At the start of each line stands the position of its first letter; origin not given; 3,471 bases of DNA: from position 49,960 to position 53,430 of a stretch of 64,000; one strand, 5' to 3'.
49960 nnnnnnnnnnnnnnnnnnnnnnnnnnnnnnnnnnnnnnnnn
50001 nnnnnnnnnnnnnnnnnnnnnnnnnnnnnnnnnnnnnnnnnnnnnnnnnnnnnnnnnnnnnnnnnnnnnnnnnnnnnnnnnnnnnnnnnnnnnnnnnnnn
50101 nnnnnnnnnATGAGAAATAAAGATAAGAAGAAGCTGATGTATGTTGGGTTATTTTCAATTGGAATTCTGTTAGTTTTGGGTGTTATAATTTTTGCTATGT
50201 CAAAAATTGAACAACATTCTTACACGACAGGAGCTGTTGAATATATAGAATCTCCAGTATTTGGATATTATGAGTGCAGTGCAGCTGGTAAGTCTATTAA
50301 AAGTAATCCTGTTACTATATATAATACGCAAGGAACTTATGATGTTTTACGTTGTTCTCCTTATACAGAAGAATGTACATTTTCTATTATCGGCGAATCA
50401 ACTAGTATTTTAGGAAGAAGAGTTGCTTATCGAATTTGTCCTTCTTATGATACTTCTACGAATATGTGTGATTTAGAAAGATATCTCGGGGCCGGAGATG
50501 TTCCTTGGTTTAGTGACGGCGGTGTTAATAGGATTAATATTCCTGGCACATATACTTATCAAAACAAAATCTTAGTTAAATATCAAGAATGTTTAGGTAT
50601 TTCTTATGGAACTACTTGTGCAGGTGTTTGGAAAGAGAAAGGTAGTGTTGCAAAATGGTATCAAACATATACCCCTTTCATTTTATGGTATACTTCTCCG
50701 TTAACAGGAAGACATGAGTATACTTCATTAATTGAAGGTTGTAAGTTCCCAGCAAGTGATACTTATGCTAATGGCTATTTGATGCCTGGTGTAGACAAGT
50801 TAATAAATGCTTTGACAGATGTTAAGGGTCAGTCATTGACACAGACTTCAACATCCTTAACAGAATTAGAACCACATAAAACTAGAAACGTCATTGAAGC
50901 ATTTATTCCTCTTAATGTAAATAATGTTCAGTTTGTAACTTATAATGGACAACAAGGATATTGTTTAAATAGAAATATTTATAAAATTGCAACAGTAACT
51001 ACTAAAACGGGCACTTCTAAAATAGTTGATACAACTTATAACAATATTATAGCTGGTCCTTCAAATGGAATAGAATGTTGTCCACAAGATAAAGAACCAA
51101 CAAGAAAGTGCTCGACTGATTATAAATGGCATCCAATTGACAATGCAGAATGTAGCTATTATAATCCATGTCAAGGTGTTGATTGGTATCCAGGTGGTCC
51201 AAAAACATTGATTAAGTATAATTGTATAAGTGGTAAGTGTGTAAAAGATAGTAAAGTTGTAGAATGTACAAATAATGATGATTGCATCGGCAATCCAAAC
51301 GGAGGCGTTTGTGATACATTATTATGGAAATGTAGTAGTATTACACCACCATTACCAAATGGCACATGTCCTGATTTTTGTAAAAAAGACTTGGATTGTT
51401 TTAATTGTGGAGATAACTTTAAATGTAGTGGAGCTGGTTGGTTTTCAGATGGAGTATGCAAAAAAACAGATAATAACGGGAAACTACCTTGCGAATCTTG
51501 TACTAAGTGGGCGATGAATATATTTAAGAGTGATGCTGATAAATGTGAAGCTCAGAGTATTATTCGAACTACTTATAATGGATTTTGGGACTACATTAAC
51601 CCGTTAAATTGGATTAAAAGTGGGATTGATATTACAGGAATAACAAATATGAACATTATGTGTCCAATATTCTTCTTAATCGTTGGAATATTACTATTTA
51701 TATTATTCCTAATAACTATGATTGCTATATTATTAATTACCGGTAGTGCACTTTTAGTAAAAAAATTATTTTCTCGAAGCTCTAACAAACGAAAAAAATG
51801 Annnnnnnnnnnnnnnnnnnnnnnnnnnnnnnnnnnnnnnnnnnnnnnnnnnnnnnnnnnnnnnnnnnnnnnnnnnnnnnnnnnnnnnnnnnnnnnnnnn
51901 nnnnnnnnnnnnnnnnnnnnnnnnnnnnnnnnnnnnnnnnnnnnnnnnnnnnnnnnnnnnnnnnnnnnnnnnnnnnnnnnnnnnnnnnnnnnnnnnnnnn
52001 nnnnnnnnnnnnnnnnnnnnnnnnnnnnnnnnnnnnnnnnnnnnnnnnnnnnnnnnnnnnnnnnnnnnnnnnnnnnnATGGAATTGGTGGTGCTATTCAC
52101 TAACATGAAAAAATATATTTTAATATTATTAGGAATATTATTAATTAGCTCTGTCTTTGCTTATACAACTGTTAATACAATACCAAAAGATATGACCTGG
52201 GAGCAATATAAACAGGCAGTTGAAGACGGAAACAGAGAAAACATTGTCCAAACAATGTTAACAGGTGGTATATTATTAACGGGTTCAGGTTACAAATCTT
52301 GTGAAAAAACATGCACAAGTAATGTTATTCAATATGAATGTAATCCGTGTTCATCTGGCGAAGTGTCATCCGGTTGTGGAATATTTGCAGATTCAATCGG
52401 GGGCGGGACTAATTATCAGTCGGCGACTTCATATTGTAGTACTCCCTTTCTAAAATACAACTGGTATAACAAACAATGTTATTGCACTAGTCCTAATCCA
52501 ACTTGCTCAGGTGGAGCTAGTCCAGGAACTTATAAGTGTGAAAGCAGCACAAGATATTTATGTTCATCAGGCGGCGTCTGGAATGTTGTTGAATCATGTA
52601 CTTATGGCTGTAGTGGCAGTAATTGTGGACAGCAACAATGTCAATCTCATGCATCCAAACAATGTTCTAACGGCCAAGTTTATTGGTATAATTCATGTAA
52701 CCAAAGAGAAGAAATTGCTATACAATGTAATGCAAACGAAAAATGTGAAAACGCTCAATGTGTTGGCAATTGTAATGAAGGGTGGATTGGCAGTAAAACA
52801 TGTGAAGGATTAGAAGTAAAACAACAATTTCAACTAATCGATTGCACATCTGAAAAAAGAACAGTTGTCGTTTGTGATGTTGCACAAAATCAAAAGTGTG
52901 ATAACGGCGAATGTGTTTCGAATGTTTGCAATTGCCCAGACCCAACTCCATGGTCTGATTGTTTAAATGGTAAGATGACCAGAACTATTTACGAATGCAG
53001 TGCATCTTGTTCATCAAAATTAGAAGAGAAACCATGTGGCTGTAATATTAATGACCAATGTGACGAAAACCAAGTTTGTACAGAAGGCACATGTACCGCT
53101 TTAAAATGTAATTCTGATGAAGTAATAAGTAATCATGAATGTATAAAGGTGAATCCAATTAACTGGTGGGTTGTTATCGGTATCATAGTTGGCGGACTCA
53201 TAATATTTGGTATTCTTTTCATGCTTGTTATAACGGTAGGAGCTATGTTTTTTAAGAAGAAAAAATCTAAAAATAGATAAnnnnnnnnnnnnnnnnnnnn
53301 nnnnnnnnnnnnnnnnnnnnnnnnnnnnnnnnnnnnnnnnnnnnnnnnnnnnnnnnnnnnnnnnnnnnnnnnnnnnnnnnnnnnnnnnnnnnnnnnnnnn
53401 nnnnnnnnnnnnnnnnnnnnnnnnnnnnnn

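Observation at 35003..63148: Highly conserved 24-nt promoter-like motif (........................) repeated before at least seven structural and membrane genes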

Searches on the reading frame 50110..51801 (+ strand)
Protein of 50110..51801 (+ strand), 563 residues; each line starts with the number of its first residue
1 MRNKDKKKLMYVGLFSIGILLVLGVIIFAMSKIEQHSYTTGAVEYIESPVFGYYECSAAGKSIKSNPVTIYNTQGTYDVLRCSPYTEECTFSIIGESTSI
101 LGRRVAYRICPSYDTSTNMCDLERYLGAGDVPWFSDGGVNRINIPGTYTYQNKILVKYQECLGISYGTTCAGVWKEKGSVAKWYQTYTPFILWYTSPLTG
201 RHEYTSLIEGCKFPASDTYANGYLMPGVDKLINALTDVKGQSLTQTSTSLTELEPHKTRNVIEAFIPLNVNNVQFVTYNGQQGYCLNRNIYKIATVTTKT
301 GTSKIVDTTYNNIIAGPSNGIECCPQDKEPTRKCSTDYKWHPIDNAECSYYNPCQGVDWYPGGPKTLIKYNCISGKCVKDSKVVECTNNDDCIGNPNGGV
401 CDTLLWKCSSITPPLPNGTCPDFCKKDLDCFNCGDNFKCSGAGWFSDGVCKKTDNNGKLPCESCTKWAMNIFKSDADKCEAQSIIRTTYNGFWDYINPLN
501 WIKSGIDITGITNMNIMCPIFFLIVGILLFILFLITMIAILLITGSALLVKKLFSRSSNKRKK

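Call 5: search_protein_families(library=phrogs, proteins=[window:50110-51801:+])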
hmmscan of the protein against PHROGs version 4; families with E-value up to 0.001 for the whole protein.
window:50110-51801:+ (563 aa): 0 families

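Call 7: search_protein_families(library=pfam, proteins=[window:50110-51801:+], max_evalue=0.01)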
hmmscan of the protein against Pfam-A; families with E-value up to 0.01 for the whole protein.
window:50110-51801:+ (563 aa): 0 families

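Call 17: find_related_loci(query=window:50110-51801:+, collection=viral_contigs, flank=10000)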
Query window:50110-51801:+ (563 aa) in viral_contigs; peptide patterns used: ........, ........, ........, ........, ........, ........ (x = any residue, [..] = any of these).
2 stretches matched a pattern, but none encodes a relative of the query by tblastn (E <= 1e-3).

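Call 20: find_encoding_contigs(protein=window:50110-51801:+, flank=10000, max_places=6)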
Protein window:50110-51801:+ (563 aa): 8 contigs read that carry it; 4 places shown.
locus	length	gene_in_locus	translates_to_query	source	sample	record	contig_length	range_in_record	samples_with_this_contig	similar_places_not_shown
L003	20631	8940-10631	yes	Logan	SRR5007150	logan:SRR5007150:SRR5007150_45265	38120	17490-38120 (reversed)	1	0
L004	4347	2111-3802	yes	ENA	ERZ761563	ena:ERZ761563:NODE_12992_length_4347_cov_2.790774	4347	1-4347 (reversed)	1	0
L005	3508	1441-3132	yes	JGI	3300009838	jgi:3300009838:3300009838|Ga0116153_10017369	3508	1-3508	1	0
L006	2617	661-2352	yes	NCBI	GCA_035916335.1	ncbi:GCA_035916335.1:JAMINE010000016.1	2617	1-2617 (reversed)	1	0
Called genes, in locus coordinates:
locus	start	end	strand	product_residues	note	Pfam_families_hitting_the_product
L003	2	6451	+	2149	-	?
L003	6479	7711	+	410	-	-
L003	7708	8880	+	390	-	-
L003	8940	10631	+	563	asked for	-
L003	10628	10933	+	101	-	-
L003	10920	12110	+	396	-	-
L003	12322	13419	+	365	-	-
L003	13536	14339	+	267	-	PF02009:RIFIN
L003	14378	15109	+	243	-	-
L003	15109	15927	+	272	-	-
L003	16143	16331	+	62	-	-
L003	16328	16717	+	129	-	-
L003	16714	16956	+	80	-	-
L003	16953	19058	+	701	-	-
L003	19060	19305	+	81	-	-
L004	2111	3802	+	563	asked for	-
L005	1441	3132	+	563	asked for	-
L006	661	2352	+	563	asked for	-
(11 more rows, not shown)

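Call 23: find_homologous_proteins(query=window:50110-51801:+)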
Query window:50110-51801:+ (563 aa): 4 proteins with E <= 0.001 among 3052 candidates.
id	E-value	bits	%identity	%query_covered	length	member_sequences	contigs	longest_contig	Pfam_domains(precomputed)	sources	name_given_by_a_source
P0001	0.0e+0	1336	100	100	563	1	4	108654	-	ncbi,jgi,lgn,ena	-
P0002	6.1e-164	565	52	88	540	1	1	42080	-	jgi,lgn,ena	-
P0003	6.0e-102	360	43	72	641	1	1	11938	-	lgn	-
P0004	2.0e-56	210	33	75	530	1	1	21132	-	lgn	-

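Call 24: find_encoding_contigs(protein=P0002, flank=10000, max_places=3)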
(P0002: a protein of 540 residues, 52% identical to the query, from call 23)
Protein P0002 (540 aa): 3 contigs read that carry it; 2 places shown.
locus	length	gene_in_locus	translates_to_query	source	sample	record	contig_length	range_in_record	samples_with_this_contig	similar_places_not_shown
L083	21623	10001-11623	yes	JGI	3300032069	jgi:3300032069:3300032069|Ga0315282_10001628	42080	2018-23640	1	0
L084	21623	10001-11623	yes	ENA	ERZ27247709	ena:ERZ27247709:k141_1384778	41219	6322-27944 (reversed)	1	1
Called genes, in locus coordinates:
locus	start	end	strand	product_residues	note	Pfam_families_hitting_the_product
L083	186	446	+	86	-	-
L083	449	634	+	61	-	-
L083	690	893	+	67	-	-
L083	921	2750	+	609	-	PF08308:PEGA (faint)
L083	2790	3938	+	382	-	-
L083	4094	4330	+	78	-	-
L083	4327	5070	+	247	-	-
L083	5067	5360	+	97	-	-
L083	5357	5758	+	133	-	-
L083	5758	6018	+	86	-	-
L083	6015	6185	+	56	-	-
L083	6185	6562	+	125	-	-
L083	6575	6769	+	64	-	-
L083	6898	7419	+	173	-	-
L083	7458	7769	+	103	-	-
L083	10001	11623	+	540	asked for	-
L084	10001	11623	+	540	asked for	-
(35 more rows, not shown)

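Call 25: find_encoding_contigs(protein=P0003, flank=10000, max_places=3)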
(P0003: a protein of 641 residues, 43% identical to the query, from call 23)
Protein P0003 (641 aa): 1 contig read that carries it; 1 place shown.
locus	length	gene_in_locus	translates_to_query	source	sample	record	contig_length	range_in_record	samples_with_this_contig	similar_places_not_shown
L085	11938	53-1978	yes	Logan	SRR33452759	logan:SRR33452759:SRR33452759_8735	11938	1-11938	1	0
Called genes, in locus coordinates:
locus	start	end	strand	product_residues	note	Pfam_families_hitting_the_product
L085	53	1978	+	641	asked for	-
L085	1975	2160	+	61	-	-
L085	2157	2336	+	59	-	-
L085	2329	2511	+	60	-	-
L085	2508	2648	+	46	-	-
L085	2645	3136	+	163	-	PF02517:Rce1-like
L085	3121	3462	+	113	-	-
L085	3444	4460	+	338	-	-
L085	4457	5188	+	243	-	-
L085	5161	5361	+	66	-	-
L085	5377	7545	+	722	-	-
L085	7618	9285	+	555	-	PF02796:HTH_7 (faint), PF13936:HTH_38 (faint), PF19575:HTH_58 (faint), PF13384:HTH_23 (faint), PF13518:HTH_28 (faint)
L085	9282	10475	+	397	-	-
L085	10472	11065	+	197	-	-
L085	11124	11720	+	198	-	-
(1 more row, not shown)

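Call 26: find_encoding_contigs(protein=P0004, flank=10000, max_places=3)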
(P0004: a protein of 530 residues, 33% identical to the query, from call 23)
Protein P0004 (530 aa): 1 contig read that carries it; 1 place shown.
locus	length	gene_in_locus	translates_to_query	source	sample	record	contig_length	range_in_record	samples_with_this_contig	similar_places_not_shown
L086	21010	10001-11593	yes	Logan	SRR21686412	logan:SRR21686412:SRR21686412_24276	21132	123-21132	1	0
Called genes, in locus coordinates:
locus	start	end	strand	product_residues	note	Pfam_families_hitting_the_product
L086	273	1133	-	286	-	-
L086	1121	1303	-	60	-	-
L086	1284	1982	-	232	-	-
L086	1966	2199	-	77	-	-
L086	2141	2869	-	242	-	-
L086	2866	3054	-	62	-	-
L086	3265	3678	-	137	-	-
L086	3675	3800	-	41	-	PF18319:Zn_ribbon_PriA (weak)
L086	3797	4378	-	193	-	-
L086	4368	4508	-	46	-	-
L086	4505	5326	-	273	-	-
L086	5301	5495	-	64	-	-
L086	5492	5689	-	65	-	-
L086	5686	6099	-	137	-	-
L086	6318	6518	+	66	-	-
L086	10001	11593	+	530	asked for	-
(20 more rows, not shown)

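Call 46: find_homologous_proteins(query=A1, max_evalue=0.001)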
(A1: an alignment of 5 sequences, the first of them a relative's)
Query A1 (5 sequences) (563 aa, profile of the alignment): 4 proteins with E <= 0.001 among 3521 candidates.
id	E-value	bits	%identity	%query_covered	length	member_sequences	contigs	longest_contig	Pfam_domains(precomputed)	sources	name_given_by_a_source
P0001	1.8e-252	857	100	100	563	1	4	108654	-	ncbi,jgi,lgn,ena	-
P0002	4.7e-240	816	52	88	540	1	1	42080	-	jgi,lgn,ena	-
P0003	1.0e-232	792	43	72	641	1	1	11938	-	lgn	-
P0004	3.3e-178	612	33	75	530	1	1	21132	-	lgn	-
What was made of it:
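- Tried and rejected: A profile search with the P0001 family found nothing new (call 46).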

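Call 74: predict_structure(alignment_id=A3)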
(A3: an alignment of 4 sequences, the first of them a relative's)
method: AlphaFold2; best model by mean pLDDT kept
length: 563 residues; sequences in the alignment: 4
mean_pLDDT: 47.6   pTM: 0.27
mean pLDDT of the five models: 47.6, 44.3, 44.0, 42.7, 39.9
residues with pLDDT >= 90: 0; 70-90: 48; 50-70: 216; < 50: 299
segments of 3 or more residues with pLDDT < 50: 30-68, 83-87, 95-99, 129-140, 178-180, 186-319, 357-367, 411-419, 454-521
pLDDT, mean of each block of 10 residues (from residue 1): 60 71 59 28 24 42 47 56 51 50 68 57 63 40 56 68 62 62 48 42 35 29 26 30 26 25 29 34 40 43 40 38 55 64 65 48 45 67 56 59 57 36 63 59 59 42 32 31 26 35 30 33 60 72 68 53 48
secondary structure, 60 per line:
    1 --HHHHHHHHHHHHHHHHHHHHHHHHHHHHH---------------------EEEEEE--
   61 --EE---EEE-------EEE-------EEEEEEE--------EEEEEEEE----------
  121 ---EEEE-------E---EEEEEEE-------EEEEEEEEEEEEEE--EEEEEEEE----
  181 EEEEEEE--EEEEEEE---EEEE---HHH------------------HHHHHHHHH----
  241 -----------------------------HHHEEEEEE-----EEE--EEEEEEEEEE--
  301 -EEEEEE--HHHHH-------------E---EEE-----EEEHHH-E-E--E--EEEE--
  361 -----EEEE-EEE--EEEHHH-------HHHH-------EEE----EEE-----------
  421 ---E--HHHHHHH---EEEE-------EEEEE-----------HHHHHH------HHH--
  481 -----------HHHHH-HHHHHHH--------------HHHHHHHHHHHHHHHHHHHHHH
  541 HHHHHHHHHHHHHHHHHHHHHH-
elements in order: H3-31 E53-58 E68-70 E78-80 E88-94 E103-110 E124-127 E139-145 E153-166 E169-176 E181-187 E190-196 E200-203 H228-236 E273-278 E284-286 E289-298 E302-307 H310-314 E332-334 E340-342 E355-358 E366-369 E371-373 E376-378 H389-392 E400-402 E407-409 H427-433 E437-440 E448-452 H464-469 H492-496 H498-504 H519-562
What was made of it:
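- Tried and rejected: The AlphaFold model of P0001 was too poor to use (pLDDT 47.6; call 74).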

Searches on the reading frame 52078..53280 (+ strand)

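Call 5: search_protein_families(library=phrogs, proteins=[window:52078-53280:+])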
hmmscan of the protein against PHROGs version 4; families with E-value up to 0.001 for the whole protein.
window:52078-53280:+ (400 aa): 0 families

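Call 13: search_protein_families(library=pfam, proteins=[window:52078-53280:+], max_evalue=0.01)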
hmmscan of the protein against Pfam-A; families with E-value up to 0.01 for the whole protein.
window:52078-53280:+ (400 aa): 1 family
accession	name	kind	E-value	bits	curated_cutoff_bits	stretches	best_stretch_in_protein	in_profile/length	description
PF06480.20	FtsH_ext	-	0.00051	20.7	25.5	1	14-59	2-49/103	FtsH Extracellular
